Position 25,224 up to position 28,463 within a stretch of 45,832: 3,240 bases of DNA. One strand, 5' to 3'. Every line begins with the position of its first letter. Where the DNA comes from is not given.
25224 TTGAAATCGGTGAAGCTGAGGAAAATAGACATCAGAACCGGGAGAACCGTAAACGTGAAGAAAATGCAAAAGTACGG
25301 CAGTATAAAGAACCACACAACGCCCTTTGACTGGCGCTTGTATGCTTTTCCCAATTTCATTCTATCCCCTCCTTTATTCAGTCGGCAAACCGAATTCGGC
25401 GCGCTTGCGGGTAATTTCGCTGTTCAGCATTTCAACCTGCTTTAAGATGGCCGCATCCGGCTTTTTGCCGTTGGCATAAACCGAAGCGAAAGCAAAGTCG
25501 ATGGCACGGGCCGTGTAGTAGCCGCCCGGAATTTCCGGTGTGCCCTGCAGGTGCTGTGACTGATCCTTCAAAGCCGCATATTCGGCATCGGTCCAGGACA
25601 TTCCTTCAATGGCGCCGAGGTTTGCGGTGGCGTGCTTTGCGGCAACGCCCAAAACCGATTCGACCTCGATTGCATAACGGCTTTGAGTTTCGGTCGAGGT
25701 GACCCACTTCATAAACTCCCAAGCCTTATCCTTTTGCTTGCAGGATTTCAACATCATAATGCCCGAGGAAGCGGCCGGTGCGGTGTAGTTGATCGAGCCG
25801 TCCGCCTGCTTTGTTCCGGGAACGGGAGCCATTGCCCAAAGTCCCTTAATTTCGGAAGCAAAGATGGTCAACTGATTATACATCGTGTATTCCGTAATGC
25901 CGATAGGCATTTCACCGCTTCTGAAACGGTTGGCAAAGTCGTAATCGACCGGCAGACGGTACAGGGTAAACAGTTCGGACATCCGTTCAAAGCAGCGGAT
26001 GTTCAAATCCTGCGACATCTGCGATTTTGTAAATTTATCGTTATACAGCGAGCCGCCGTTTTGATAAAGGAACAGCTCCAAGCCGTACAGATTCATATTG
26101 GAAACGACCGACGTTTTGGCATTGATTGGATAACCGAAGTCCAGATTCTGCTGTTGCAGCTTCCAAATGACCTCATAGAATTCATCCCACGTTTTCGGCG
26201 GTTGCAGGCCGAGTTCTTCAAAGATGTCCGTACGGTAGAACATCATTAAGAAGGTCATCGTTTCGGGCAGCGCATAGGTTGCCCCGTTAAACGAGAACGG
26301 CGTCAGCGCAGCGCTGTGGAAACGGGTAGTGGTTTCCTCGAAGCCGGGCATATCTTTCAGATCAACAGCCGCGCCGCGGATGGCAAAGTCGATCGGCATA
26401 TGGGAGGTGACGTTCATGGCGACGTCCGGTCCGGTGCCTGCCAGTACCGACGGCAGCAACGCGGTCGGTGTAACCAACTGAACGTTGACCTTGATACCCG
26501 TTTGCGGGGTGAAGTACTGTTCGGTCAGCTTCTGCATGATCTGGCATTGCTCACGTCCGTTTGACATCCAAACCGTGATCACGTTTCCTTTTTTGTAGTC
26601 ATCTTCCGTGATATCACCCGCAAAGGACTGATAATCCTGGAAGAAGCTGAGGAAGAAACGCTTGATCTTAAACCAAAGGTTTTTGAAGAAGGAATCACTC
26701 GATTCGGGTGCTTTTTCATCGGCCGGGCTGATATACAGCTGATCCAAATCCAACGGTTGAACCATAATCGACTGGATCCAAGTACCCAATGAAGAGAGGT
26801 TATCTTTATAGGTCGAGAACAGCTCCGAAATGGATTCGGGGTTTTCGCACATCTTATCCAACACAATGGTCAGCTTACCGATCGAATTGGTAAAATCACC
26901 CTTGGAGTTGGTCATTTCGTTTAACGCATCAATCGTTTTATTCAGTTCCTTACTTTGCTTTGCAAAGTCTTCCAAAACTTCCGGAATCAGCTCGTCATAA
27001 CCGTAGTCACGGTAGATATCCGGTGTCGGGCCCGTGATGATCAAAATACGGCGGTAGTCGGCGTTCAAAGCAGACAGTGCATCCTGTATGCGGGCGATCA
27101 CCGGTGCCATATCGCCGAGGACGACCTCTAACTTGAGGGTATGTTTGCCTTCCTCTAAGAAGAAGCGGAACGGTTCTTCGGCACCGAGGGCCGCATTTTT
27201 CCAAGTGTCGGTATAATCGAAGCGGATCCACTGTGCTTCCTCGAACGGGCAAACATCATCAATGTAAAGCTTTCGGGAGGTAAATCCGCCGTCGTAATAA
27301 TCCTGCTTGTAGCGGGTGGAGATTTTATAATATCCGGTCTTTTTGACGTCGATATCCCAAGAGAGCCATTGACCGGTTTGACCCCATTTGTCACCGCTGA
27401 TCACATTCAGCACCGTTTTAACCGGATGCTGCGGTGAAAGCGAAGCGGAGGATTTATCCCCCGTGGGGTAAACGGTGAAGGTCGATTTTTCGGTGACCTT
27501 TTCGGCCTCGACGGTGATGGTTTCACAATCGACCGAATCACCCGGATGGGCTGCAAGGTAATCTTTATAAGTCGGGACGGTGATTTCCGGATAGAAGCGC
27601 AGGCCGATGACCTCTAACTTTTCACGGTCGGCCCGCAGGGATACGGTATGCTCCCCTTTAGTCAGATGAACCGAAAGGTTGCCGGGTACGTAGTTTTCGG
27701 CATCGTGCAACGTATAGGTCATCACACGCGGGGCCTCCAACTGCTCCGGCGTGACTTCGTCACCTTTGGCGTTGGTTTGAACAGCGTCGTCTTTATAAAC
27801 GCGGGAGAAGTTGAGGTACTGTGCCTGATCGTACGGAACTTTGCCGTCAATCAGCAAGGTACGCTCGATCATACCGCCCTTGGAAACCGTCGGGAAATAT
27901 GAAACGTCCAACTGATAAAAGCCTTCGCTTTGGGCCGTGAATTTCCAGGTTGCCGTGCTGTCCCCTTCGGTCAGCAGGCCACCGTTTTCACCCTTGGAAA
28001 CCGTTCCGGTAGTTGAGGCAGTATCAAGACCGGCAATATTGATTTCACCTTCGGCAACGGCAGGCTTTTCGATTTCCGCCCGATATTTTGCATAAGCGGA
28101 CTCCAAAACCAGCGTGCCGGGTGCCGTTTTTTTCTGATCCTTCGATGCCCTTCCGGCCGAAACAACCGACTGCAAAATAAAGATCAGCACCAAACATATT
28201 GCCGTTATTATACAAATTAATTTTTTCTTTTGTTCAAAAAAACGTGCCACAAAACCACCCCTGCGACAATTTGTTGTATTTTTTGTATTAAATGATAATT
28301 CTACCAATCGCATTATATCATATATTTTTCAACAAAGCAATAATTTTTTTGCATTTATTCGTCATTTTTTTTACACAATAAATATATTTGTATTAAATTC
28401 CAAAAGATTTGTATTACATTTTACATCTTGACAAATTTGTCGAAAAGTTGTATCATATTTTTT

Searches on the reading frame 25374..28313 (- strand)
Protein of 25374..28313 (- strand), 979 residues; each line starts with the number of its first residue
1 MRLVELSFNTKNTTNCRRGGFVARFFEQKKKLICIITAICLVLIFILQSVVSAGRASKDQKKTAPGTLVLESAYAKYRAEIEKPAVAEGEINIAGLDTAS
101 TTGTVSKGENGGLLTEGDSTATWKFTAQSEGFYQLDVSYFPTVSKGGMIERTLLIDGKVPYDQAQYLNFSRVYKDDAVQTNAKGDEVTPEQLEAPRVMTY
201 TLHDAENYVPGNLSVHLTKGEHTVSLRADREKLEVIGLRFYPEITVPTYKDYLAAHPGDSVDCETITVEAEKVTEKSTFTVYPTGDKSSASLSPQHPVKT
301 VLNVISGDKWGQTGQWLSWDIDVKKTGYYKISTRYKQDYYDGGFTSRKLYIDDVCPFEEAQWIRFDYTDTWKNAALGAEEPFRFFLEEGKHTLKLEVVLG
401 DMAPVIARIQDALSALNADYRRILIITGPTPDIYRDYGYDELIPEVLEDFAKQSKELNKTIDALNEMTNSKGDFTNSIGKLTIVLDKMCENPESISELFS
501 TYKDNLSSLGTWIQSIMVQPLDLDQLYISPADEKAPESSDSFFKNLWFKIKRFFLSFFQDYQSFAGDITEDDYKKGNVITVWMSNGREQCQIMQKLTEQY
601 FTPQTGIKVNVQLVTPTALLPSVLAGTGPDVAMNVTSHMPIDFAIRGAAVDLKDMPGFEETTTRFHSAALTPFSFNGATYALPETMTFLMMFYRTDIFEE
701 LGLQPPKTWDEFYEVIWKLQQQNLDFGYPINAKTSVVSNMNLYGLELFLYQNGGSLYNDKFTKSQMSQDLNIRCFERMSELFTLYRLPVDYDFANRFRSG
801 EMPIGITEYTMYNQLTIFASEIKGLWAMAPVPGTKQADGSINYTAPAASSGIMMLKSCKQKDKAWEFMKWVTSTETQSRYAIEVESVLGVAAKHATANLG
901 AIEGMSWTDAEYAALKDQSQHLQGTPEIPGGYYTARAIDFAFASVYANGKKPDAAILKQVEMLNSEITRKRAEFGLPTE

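Call 3: search_protein_families(library=pfam, proteins=[window:25374-28313:-], max_evalue=0.01)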
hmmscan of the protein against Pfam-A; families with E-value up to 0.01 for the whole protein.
window:25374-28313:- (979 aa): 3 families
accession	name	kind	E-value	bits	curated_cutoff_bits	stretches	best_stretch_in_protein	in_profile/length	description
PF01547.30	SBP_bac_1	-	8.9e-30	105.2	26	1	593-877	10-306/307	Bacterial extracellular solute-binding protein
PF13416.11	SBP_bac_8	-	3.5e-21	76.7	27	1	601-882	6-254/279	Bacterial extracellular solute-binding protein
PF16990.11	CBM_35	-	0.0091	16.7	28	0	308-339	29-60/121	Carbohydrate binding module (family 35)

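Call 4: search_protein_families(library=ncbifam, proteins=[window:25374-28313:-], max_evalue=0.01)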
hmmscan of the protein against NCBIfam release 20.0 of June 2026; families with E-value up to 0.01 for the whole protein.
window:25374-28313:- (979 aa): 3 families
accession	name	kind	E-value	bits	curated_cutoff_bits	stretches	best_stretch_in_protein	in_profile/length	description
NF053763.1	ABCarbgalBndGanS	equivalog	5.6e-08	32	700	1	625-727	88-183/420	galactooligosaccharide ABC transporter substrate-binding protein GanS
TIGR03851.1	chitin_NgcE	equivalog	1.8e-06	27.2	399.65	1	597-722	63-196/450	N-acetylglucosamine/diacetylchitobiose ABC transporter substrate-binding protein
TIGR03850.1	bind_CPR_0540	equivalog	4e-05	22.4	299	1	667-721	140-193/437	carbohydrate ABC transporter substrate-binding protein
